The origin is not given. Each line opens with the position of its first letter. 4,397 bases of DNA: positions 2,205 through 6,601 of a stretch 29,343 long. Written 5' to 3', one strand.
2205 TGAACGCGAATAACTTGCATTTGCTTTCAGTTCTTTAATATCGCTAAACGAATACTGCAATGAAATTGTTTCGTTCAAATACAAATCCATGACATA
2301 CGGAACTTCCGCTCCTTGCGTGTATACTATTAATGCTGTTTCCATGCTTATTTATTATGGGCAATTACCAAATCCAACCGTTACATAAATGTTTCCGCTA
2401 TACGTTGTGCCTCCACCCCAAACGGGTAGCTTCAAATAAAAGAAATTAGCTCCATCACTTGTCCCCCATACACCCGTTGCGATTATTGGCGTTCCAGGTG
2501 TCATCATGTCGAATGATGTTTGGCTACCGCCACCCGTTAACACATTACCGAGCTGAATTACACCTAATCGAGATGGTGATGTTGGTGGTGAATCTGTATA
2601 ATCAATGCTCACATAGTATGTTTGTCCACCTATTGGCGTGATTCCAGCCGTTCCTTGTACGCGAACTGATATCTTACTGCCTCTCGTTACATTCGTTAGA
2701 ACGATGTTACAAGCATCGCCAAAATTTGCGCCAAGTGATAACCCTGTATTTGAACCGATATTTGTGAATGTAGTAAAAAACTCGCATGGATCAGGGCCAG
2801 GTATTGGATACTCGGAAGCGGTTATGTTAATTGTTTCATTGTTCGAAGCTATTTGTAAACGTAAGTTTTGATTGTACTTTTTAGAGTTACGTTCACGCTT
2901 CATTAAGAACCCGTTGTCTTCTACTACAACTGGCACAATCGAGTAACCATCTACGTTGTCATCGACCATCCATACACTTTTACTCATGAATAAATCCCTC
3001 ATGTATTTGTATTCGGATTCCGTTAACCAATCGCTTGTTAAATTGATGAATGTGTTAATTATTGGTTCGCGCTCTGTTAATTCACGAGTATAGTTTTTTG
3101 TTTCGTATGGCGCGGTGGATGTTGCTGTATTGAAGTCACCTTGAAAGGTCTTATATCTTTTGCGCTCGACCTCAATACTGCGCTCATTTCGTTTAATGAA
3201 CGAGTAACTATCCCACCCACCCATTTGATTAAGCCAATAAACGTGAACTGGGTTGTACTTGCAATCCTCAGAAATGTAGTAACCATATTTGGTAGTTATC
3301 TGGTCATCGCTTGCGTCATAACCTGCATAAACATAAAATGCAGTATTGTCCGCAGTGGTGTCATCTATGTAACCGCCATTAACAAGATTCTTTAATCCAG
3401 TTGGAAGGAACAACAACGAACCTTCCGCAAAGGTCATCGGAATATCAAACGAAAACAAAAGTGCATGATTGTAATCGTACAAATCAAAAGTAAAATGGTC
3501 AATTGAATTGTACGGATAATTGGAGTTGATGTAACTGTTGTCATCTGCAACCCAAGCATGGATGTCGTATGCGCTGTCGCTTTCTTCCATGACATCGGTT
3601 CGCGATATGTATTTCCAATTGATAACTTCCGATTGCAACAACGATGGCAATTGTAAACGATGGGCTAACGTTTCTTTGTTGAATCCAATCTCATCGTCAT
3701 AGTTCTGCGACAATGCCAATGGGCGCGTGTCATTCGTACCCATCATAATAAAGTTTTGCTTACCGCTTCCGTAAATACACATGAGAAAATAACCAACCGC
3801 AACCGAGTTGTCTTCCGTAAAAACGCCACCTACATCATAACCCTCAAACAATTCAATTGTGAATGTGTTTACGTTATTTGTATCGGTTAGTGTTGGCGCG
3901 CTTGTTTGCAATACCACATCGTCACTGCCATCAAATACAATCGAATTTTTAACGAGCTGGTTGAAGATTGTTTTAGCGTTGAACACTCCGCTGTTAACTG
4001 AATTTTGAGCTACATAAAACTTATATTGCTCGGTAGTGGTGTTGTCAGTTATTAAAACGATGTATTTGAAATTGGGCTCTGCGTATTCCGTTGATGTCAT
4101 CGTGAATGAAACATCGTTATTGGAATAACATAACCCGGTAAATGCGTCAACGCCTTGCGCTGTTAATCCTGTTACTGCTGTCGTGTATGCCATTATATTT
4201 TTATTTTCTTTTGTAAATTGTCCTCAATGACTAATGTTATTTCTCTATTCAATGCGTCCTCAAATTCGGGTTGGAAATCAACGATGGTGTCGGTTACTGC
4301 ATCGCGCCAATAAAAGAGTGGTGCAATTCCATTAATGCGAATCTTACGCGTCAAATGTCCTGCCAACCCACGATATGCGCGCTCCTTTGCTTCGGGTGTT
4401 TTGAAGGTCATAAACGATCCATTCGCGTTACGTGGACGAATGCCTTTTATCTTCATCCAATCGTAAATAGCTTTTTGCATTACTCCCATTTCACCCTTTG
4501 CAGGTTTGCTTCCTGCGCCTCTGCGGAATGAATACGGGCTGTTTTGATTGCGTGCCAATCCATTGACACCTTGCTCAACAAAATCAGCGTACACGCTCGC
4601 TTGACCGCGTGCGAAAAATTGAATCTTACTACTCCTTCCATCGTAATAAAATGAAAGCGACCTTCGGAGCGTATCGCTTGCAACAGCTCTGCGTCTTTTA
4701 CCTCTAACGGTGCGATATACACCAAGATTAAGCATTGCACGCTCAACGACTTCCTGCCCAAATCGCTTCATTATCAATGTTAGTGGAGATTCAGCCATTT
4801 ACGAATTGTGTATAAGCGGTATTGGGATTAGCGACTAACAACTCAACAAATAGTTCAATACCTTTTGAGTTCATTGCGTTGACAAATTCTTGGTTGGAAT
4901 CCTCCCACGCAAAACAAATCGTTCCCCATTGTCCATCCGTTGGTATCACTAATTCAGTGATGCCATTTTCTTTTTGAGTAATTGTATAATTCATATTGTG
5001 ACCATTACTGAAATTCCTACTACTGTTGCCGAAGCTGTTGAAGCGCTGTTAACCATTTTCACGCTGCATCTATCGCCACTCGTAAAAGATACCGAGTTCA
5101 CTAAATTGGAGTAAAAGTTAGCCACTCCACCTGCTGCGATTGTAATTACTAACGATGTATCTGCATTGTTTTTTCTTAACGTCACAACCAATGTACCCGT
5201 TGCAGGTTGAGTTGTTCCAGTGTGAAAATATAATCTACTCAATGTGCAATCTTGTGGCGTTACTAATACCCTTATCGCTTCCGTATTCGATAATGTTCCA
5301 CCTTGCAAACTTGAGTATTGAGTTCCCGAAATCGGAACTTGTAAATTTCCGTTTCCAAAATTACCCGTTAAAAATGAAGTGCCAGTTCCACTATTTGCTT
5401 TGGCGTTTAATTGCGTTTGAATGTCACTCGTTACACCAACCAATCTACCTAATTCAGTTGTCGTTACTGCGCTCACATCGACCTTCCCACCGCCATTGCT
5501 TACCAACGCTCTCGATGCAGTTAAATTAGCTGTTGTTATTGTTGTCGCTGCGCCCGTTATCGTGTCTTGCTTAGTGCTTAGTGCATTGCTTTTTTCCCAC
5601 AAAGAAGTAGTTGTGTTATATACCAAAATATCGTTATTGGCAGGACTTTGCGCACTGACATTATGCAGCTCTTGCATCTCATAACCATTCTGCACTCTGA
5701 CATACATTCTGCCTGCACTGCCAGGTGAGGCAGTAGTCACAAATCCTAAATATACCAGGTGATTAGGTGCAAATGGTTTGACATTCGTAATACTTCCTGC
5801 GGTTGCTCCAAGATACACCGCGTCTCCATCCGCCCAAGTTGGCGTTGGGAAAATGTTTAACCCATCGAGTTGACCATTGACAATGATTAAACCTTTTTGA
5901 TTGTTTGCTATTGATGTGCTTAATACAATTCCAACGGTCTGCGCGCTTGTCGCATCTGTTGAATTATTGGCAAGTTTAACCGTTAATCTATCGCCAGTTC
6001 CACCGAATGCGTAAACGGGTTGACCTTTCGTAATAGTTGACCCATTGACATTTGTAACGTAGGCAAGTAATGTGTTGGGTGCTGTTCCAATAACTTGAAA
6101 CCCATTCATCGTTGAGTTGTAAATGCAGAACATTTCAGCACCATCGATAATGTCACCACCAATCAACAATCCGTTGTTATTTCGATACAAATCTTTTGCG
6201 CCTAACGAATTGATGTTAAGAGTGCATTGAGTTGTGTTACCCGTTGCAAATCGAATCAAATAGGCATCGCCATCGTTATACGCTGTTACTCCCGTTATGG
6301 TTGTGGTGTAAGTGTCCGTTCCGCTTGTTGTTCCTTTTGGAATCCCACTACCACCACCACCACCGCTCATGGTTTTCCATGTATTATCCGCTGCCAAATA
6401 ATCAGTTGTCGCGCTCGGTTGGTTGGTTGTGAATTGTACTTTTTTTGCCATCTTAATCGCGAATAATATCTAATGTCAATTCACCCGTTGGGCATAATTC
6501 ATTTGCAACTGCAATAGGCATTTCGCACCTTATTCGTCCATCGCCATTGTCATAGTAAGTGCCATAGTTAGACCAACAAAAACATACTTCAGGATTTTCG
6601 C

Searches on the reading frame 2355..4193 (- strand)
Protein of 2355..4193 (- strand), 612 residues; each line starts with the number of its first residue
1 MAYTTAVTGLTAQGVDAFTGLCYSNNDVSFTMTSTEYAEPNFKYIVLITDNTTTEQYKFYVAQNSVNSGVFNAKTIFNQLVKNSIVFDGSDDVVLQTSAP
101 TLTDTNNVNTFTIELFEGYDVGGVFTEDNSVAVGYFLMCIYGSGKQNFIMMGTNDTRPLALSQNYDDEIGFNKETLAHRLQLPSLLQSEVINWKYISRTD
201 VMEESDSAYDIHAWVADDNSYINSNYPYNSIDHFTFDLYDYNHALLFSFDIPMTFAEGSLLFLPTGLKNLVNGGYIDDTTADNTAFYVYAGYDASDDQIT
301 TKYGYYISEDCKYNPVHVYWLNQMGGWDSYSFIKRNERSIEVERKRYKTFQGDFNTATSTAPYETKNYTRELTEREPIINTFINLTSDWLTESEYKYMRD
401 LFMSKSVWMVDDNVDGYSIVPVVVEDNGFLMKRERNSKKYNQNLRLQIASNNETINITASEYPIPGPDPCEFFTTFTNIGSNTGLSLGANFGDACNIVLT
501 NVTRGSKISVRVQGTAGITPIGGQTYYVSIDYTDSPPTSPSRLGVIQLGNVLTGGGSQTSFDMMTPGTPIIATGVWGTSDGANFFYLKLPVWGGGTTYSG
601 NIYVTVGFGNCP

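Call 6: search_protein_families(library=phrogs, proteins=[window:2355-4193:-], max_evalue=0.01)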
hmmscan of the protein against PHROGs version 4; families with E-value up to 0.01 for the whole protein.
window:2355-4193:- (612 aa): 1 family
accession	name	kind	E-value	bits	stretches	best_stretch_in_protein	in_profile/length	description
phrog_35281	-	unknown function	1.8e-05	24.7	1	282-417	312-445/474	-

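Call 7: search_protein_families(library=pfam, proteins=[window:2355-4193:-], max_evalue=0.01)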
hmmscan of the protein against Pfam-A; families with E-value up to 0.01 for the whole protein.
window:2355-4193:- (612 aa): 0 families

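Call 49: search_protein_families(library=pfam, proteins=[window:2355-4193:-], max_evalue=1)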
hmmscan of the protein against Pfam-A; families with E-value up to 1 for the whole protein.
window:2355-4193:- (612 aa): 1 family
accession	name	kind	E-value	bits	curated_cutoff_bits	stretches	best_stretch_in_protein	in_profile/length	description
PF16800.11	Endopep_inhib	-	0.052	13.9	29.9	1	331-375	29-73/150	IseA DL-endopeptidase inhibitor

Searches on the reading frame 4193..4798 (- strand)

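Call 6: search_protein_families(library=phrogs, proteins=[window:4193-4798:-], max_evalue=0.01)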
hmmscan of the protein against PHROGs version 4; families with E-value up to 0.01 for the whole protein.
window:4193-4798:- (201 aa): 1 family
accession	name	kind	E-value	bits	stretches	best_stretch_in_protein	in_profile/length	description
phrog_29822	-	unknown function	5.5e-06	28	1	38-134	27-113/162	-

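Call 7: search_protein_families(library=pfam, proteins=[window:4193-4798:-], max_evalue=0.01)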
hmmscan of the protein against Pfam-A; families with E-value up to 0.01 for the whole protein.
window:4193-4798:- (201 aa): 0 families

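Call 49: search_protein_families(library=pfam, proteins=[window:4193-4798:-], max_evalue=1)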
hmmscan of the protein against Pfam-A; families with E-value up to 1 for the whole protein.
window:4193-4798:- (201 aa): 0 families

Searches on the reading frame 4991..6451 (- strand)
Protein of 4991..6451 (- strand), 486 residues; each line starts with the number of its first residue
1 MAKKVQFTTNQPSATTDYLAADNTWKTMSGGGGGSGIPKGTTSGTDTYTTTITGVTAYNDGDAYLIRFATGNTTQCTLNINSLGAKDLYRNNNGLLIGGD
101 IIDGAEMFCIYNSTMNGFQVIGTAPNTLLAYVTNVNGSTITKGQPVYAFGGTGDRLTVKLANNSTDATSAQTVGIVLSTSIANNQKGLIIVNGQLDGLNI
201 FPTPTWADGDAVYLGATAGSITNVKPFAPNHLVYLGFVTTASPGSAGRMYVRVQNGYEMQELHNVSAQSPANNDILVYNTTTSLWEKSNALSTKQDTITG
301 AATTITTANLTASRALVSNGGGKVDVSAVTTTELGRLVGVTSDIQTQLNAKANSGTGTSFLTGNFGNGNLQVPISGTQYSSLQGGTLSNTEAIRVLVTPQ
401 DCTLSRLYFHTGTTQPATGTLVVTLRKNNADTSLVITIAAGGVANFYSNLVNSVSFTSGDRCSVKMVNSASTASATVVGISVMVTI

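Call 6: search_protein_families(library=phrogs, proteins=[window:4991-6451:-], max_evalue=0.01)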
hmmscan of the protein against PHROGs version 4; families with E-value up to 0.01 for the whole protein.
window:4991-6451:- (486 aa): 1 family
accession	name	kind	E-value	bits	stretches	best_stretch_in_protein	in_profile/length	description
phrog_16122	-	head and packaging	1.1e-10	42.1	1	286-353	88-146/526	virion structural protein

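Call 7: search_protein_families(library=pfam, proteins=[window:4991-6451:-], max_evalue=0.01)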
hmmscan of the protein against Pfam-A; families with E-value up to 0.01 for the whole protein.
window:4991-6451:- (486 aa): 0 families
